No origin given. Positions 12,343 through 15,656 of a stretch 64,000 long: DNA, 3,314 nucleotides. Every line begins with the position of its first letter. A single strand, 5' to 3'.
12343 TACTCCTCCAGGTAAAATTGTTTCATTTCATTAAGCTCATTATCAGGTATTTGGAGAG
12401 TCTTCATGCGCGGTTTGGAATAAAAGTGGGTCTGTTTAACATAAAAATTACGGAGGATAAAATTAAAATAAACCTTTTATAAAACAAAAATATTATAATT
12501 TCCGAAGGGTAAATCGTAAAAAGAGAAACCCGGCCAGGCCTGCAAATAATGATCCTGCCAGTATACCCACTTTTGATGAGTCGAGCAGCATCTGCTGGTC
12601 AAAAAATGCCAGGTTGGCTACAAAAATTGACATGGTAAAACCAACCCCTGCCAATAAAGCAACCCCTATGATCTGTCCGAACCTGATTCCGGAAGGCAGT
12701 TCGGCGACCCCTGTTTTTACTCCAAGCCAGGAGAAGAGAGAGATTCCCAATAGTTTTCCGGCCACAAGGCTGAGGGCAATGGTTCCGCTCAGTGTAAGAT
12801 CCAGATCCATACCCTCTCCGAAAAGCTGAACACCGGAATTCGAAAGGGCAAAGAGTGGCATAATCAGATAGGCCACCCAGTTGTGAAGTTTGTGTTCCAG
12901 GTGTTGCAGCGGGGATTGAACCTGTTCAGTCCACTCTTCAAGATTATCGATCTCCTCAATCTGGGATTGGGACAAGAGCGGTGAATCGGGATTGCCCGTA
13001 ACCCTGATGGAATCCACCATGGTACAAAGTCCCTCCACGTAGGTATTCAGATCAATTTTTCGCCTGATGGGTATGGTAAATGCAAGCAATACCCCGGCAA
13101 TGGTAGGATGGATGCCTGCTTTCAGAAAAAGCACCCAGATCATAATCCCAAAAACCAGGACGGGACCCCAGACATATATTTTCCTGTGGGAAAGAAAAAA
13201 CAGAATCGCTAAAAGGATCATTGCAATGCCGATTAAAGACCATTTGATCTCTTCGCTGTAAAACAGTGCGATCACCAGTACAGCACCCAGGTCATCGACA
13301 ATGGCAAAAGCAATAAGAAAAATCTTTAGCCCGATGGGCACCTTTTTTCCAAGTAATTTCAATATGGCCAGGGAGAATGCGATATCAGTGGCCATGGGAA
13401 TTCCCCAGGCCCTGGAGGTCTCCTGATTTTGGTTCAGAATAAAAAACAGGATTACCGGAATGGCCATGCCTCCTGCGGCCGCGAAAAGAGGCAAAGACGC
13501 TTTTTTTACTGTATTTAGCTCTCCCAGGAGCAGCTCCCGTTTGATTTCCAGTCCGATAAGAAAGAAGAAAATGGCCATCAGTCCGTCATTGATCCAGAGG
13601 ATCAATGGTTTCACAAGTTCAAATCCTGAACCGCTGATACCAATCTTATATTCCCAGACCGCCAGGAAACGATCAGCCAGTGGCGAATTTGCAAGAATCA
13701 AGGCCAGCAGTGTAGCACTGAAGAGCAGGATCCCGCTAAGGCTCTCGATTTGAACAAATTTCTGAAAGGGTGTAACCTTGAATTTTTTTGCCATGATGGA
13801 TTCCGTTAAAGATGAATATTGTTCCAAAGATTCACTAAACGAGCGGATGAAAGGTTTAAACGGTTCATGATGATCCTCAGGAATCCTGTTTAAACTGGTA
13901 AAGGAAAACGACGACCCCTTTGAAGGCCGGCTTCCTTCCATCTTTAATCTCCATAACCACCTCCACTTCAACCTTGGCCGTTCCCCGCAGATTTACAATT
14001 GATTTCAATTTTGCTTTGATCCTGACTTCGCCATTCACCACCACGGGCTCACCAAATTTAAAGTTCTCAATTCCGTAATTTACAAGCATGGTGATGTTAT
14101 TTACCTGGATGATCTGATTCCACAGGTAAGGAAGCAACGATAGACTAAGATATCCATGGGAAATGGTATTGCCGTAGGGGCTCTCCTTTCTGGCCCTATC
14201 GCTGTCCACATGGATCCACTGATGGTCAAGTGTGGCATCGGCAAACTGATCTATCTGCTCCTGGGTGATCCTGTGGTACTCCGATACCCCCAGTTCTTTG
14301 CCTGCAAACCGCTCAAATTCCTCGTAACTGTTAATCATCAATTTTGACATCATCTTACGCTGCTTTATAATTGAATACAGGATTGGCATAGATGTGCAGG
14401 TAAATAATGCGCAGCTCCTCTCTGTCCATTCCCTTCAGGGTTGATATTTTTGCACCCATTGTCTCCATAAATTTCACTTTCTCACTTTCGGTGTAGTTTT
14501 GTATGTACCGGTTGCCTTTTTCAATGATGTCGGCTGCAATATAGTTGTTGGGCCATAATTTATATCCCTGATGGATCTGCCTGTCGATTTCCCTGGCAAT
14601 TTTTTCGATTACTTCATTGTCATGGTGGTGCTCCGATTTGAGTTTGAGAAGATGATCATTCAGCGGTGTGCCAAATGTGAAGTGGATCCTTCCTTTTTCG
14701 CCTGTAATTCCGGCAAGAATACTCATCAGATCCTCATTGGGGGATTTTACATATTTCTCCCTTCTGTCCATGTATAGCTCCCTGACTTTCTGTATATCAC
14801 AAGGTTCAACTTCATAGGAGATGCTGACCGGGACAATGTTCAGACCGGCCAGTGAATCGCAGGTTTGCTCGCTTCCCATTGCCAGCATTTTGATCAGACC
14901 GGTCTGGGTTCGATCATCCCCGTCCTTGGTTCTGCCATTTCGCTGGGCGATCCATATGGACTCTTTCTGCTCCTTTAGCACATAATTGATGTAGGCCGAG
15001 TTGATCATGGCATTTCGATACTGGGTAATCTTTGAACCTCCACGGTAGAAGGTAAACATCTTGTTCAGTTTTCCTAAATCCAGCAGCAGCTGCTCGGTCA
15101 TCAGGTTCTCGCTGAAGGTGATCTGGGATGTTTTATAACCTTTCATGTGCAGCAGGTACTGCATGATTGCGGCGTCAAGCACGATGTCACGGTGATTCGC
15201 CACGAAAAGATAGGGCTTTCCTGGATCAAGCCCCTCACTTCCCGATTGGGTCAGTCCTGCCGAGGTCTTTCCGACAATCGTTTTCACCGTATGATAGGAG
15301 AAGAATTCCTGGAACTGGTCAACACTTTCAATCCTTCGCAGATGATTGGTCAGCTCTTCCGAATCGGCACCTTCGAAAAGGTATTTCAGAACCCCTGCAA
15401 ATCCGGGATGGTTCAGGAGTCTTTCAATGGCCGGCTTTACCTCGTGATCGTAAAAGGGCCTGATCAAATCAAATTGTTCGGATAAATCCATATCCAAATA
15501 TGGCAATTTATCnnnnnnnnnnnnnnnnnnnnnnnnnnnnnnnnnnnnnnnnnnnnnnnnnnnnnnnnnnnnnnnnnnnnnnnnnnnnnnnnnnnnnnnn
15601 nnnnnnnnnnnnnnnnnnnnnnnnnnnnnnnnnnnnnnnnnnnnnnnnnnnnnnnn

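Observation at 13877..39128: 25-kb aryl-polyene / flexirubin-type pigment-lipid gene cluster built as two divergent operons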

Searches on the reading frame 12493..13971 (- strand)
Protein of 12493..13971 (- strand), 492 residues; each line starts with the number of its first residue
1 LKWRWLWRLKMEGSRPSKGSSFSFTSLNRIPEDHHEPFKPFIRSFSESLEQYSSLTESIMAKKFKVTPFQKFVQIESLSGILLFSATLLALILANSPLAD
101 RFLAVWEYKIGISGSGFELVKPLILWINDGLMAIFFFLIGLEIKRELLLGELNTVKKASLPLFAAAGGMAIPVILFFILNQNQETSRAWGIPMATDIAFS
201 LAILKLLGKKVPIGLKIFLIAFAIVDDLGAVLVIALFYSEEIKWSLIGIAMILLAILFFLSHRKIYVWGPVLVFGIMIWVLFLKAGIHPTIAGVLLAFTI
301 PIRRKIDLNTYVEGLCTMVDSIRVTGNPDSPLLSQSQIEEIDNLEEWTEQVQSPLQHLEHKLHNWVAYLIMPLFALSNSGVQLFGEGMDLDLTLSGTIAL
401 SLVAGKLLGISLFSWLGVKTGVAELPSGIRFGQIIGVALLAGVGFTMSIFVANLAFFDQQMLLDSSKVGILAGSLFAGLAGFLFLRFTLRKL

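Call 5: search_protein_families(library=pfam, proteins=[window:12493-13971:-], max_evalue=0.01)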
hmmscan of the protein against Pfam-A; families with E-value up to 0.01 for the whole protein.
window:12493-13971:- (492 aa): 1 family
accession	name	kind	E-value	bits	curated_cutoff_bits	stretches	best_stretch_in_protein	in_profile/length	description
PF06965.17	Na_H_antiport_1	-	5.3e-136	453.8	23.5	1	71-485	2-374/374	Na+/H+ antiporter 1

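Call 8: search_protein_families(library=ncbifam, proteins=[window:12493-13971:-], max_evalue=0.001)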
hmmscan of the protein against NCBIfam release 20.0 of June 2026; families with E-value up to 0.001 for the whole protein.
window:12493-13971:- (492 aa): 5 families
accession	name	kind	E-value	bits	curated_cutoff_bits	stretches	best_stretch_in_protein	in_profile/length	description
NF007111.0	PRK09560.1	subfamily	2.1e-123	412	423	2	65-307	7-242/389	Na(+)/H(+) antiporter NhaA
NF007112.0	PRK09561.1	subfamily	1.3e-121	406.2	408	2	68-306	4-243/389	sodium/proton antiporter NhaA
NF011428.0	PRK14856.1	equivalog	2.2e-121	405.7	639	1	68-490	13-431/438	sodium/proton antiporter NhaA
TIGR00773.1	NhaA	equivalog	2.4e-118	395.4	254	1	72-485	1-374/374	Na+/H+ antiporter NhaA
NF011427.0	PRK14854.1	subfamily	1.6e-83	280.9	558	2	72-304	5-238/383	pH-dependent sodium/proton antiporter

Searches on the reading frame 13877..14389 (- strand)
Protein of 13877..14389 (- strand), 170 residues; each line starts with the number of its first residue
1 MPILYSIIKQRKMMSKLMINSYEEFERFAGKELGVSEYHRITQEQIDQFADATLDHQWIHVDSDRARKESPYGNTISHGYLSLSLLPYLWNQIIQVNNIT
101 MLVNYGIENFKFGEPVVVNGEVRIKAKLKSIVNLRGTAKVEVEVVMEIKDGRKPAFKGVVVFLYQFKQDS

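Call 3: search_protein_families(library=pfam, proteins=[window:13877-14389:-], max_evalue=0.01)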
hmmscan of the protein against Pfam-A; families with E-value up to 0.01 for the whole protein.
window:13877-14389:- (170 aa): 2 families
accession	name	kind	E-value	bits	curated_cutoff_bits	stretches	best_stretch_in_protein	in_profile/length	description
PF01575.25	MaoC_dehydratas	-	7.9e-20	71.1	27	1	30-145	7-118/123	MaoC like domain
PF13452.11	FAS1_DH_region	-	0.0043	17.6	22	0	30-143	4-118/132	FAS1-like, dehydratase domain region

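Call 6: search_protein_families(library=ncbifam, proteins=[window:13877-14389:-], max_evalue=0.001)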
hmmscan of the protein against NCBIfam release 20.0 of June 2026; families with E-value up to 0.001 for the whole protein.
window:13877-14389:- (170 aa): 1 family
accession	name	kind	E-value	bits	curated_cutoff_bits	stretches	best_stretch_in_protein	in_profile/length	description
TIGR02278.1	PaaN-DH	equivalog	1.5e-13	49.9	562.8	1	35-145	535-642/664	phenylacetic acid degradation bifunctional protein PaaZ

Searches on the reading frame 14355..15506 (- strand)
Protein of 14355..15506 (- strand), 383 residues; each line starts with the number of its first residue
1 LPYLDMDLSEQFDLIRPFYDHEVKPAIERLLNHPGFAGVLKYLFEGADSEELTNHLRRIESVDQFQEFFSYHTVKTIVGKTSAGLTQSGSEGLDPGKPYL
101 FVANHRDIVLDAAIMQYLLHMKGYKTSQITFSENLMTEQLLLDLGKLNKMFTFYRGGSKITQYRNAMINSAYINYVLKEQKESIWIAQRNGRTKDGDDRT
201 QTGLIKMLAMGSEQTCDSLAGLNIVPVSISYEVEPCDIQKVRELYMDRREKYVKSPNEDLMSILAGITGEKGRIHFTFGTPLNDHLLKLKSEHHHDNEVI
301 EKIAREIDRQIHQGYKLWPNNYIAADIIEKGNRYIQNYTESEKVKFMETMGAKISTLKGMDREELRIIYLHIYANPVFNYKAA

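Call 3: search_protein_families(library=pfam, proteins=[window:14355-15506:-], max_evalue=0.01)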
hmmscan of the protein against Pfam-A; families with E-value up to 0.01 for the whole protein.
window:14355-15506:- (383 aa): 1 family
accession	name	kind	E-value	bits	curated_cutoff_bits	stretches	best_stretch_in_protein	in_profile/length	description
PF01553.26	Acyltransferase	-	7.3e-06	26.3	23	1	88-230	5-132/132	Acyltransferase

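Call 6: search_protein_families(library=ncbifam, proteins=[window:14355-15506:-], max_evalue=0.001)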
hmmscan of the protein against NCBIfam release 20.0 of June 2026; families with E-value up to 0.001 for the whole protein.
window:14355-15506:- (383 aa): 1 family
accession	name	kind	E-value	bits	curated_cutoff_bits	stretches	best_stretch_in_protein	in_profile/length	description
NF008883.0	PRK11915.1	equivalog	0.00036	19.2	698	1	159-314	175-325/621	lysophospholipid acyltransferase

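Call 34: find_related_loci(query=window:14355-15491:-, collection=metagenome_contigs, flank=10000)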
Query window:14355-15491:- (378 aa) in metagenome_contigs; peptide patterns used: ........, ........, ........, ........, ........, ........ (x = any residue, [..] = any of these).
64 stretches matched a pattern; 2 encode a relative of the query (tblastn E <= 1e-3); 2 distinct loci.
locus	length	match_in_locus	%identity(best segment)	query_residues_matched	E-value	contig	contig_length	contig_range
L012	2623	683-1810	94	1-376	0e+0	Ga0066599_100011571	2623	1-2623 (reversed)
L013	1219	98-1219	76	1-374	0e+0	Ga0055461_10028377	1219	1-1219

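Call 46: find_homologous_proteins(query=window:14355-15491:-, max_evalue=1e-10)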
Query window:14355-15491:- (378 aa): 6845 proteins with E <= 1e-10 among 8000 candidates; the best 120 are listed.
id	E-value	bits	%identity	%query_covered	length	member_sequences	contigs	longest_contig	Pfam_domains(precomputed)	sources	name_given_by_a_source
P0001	9.3e-236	800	94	99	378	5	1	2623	PF01553.27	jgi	-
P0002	3.9e-198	676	80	99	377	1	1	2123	PF01553.27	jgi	-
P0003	4.6e-189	646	77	99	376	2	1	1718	PF01553.27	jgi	-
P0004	1.7e-188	644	75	99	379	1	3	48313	PF01553.27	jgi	-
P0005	2.4e-188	644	77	99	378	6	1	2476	PF01553.27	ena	-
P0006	4.8e-187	639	77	99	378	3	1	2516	PF01553.27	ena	-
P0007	3.8e-186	637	75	99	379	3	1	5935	PF01553.27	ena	-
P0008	1.3e-185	635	76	99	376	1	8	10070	PF01553.27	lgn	-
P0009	3.4e-183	627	74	99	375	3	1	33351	-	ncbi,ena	-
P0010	8.0e-181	619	73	99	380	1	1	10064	-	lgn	-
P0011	8.3e-181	619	74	99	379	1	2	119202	PF01553.27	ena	-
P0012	1.2e-180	618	75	99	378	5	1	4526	PF01553.27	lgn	-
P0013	2.2e-180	618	74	99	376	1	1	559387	PF01553.27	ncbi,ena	-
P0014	1.6e-179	615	73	99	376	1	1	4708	-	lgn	-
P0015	2.7e-179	614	74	99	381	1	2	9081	-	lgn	-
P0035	2.0e-164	565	67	99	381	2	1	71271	PF01553.27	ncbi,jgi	-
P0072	1.1e-121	424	52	99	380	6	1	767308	PF01553.27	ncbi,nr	ncbi:MAG: 1-acyl-sn-glycerol-3-phosphate acyltransferase [Bacteroidales bacterium]|nr:1-acyl-sn-glyc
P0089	3.1e-115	403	50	98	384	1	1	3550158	-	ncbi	ncbi:MAG: hypothetical protein QM786_11590 [Breznakibacter sp.]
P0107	1.6e-112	394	49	99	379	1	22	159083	PF01553.27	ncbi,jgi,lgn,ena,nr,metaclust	ncbi:MAG: acyltransferase [Bacteroidetes bacterium]|jgi:hypothetical protein|nr:acyltransferase [Bac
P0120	2.7e-110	387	48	100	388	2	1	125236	PF01553.27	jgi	-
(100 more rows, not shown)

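Call 47: find_encoding_contigs(protein=P0089, flank=10000, max_places=1)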
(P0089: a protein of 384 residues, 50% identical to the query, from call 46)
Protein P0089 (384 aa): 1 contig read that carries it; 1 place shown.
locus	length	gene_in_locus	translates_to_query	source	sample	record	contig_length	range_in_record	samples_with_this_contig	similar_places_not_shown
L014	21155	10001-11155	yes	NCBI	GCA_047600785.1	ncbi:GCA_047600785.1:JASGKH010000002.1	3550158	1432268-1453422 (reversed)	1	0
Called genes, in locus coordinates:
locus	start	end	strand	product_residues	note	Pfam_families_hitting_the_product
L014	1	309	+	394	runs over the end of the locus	PF00535:Glycos_transf_2, PF10111:Glyco_tranf_2_2 (faint), PF09835:DUF2062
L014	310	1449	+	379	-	-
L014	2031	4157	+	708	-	PF01553:Acyltransferase, PF00891:Methyltransf_2, PF13847:Methyltransf_31, PF08241:Methyltransf_11, PF08242:Methyltransf_12, PF13649:Methyltransf_25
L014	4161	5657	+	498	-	PF00890:FAD_binding_2 (weak), PF01266:DAO, PF01494:FAD_binding_3 (weak), PF01593:Amino_oxidase, PF01946:Thi4 (weak), PF03486:HI0933_like (faint), PF07992:Pyr_redox_2 (faint), PF13450:NAD_binding_8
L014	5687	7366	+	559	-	PF03417:AAT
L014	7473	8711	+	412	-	PF03403:PAF-AH_p_II, PF07224:Chlorophyllase (faint), PF12740:PETase (faint), PF00561:Abhydrolase_1 (faint)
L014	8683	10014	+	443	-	PF00501:AMP-binding, PF14535:AMP-binding_C_2 (weak)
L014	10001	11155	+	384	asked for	-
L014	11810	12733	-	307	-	PF00126:HTH_1, PF03466:LysR_substrate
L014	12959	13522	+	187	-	PF00578:AhpC-TSA, PF08534:Redoxin, PF10417:1-cysPrx_C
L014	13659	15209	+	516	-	PF03486:HI0933_like (faint), PF13192:Thioredoxin_3 (weak), PF01946:Thi4 (faint), PF00890:FAD_binding_2 (faint), PF07992:Pyr_redox_2, PF12831:FAD_oxidored (weak), PF13738:Pyr_redox_3, PF00070:Pyr_redox, +3 more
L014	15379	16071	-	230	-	PF14848:HU-DNA_bdg, PF14734:DUF4469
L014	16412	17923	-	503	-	PF04389:Peptidase_M28, PF13568:OMP_b-brl_2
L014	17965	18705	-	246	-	PF00106:adh_short, PF13561:adh_short_C2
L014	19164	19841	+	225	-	PF12686:DUF3800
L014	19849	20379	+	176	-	-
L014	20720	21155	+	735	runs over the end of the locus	PF01734:Patatin, PF19143:Omp85_2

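Call 48: find_encoding_contigs(protein=P0072, flank=10000, max_places=1)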
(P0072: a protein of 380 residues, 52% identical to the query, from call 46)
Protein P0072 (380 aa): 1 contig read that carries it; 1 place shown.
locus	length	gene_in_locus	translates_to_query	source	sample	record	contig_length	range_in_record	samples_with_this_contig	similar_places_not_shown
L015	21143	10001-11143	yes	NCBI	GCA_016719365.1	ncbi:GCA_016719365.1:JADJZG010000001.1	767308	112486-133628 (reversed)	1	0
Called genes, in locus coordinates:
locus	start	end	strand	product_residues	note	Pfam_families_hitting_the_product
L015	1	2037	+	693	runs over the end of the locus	PF01553:Acyltransferase, PF13489:Methyltransf_23 (weak), PF13847:Methyltransf_31, PF08241:Methyltransf_11 (weak), PF08242:Methyltransf_12, PF13649:Methyltransf_25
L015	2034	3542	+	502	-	PF00890:FAD_binding_2, PF01266:DAO (weak), PF01494:FAD_binding_3 (weak), PF01946:Thi4 (faint), PF03486:HI0933_like (weak), PF13450:NAD_binding_8, PF01593:Amino_oxidase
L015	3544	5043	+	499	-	PF00890:FAD_binding_2 (weak), PF01266:DAO (weak), PF01593:Amino_oxidase, PF03486:HI0933_like (weak), PF13450:NAD_binding_8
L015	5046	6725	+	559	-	PF03417:AAT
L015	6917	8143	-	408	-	PF02012:BNR (faint), PF25852:DUF6242_C (weak), PF15902:Sortilin-Vps10 (weak), PF18962:Por_Secre_tail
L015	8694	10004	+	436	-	PF00501:AMP-binding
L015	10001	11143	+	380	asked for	PF01553:Acyltransferase (weak)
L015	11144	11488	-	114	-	-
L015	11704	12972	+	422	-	PF16217:M64_N, PF09471:Peptidase_M64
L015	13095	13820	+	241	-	PF21948:LplA-B_cat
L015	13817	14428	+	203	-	PF18306:LDcluster4, PF03641:Lysine_decarbox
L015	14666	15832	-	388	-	PF07969:Amidohydro_3 (weak), PF01979:Amidohydro_1, PF07969:Amidohydro_3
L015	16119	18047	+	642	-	PF18962:Por_Secre_tail (weak)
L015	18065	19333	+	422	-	PF03575:Peptidase_S51 (weak)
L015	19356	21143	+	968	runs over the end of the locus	PF13620:CarboxypepD_reg, PF13715:CarbopepD_reg_2, PF07715:Plug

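Call 49: find_encoding_contigs(protein=P0035, flank=10000, max_places=1)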
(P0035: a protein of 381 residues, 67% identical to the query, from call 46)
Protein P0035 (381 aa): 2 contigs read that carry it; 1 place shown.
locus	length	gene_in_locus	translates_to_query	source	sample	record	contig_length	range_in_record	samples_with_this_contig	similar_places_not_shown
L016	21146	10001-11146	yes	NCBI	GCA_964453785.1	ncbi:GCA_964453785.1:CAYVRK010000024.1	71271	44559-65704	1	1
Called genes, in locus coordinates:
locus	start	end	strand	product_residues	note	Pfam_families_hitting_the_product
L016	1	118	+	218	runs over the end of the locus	-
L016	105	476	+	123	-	PF22818:ApeI-like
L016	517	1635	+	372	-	PF00535:Glycos_transf_2, PF09835:DUF2062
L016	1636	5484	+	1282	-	PF03176:MMPL, PF03176:MMPL, PF01553:Acyltransferase, PF00891:Methyltransf_2, PF08241:Methyltransf_11, PF08242:Methyltransf_12, PF13649:Methyltransf_25, PF13847:Methyltransf_31, +3 more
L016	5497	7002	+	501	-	PF00890:FAD_binding_2 (weak), PF01494:FAD_binding_3 (weak), PF01593:Amino_oxidase, PF01946:Thi4 (weak), PF13450:NAD_binding_8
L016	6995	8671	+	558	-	PF03417:AAT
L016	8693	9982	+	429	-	PF00501:AMP-binding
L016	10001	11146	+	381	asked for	PF01553:Acyltransferase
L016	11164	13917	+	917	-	PF02837:Glyco_hydro_2_N, PF00703:Glyco_hydro_2, PF02836:Glyco_hydro_2_C (weak)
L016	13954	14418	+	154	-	PF01575:MaoC_dehydratas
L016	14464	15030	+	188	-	PF00583:Acetyltransf_1 (weak)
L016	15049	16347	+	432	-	PF06965:Na_H_antiport_1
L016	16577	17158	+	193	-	-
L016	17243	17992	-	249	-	-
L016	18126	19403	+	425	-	PF08309:LVIVD (faint)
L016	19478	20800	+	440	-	PF02881:SRP54_N, PF06414:Zeta_toxin (faint), PF00448:SRP54, PF02492:cobW (weak), PF02978:SRP_SPB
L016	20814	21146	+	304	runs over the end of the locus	PF00763:THF_DHG_CYH, PF02882:THF_DHG_CYH_C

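Call 89: find_encoding_contigs(protein=P0107, flank=6000, max_places=1)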
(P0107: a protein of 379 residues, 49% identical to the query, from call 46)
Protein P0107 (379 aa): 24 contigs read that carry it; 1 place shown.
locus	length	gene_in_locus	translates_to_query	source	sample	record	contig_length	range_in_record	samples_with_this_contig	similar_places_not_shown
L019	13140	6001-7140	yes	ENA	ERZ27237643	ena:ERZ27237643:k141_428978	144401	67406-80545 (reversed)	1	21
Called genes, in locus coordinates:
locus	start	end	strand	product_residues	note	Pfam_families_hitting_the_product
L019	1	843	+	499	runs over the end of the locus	PF00890:FAD_binding_2, PF01266:DAO (faint), PF01494:FAD_binding_3 (weak), PF01593:Amino_oxidase (weak), PF03486:HI0933_like (faint), PF12831:FAD_oxidored (faint), PF13450:NAD_binding_8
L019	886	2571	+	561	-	PF03417:AAT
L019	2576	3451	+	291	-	PF12801:Fer4_5 (weak), PF12838:Fer4_7 (faint), PF13187:Fer4_9 (weak)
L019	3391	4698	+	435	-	PF03403:PAF-AH_p_II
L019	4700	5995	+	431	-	PF00501:AMP-binding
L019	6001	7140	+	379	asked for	PF01553:Acyltransferase (weak)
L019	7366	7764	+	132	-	-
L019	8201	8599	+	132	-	-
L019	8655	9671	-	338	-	PF00586:AIRS, PF02769:AIRS_C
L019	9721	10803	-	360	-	PF01924:HypD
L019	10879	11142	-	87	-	PF01455:HupF_HypC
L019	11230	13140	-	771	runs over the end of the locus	PF00708:Acylphosphatase, PF07503:zf-HYPF, PF01300:Sua5_yciO_yrdC, PF17788:HypF_C, PF22521:HypF_C_2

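Call 90: find_encoding_contigs(protein=P0120, flank=6000, max_places=1)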
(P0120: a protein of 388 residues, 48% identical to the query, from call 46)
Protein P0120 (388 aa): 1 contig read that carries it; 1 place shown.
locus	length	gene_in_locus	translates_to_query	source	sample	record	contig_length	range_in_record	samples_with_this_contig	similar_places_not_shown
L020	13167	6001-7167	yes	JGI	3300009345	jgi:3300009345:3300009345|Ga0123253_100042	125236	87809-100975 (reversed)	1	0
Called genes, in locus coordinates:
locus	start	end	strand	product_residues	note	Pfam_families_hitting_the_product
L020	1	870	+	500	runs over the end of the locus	PF00890:FAD_binding_2 (weak), PF01494:FAD_binding_3 (weak), PF01593:Amino_oxidase, PF01946:Thi4 (weak), PF07992:Pyr_redox_2 (faint), PF13450:NAD_binding_8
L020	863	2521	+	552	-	PF03417:AAT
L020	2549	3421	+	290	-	PF12838:Fer4_7 (faint), PF12837:Fer4_6 (faint), PF00037:Fer4 (faint), PF13187:Fer4_9 (weak), PF13237:Fer4_10 (weak), PF14697:Fer4_21 (weak)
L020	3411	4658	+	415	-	PF03403:PAF-AH_p_II (weak)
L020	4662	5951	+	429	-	PF00501:AMP-binding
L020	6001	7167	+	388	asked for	PF01553:Acyltransferase (weak)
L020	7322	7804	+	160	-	PF00731:AIRC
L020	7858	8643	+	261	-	-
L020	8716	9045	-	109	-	PF07883:Cupin_2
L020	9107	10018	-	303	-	PF02311:AraC_binding, PF00165:HTH_AraC (weak), PF12833:HTH_18, PF00165:HTH_AraC (weak)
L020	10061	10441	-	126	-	PF07883:Cupin_2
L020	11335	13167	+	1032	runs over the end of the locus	PF00989:PAS (faint), PF08447:PAS_3, PF08447:PAS_3, PF08448:PAS_4 (weak), PF08447:PAS_3, PF00512:HisKA, PF02518:HATPase_c, PF00072:Response_reg, +1 more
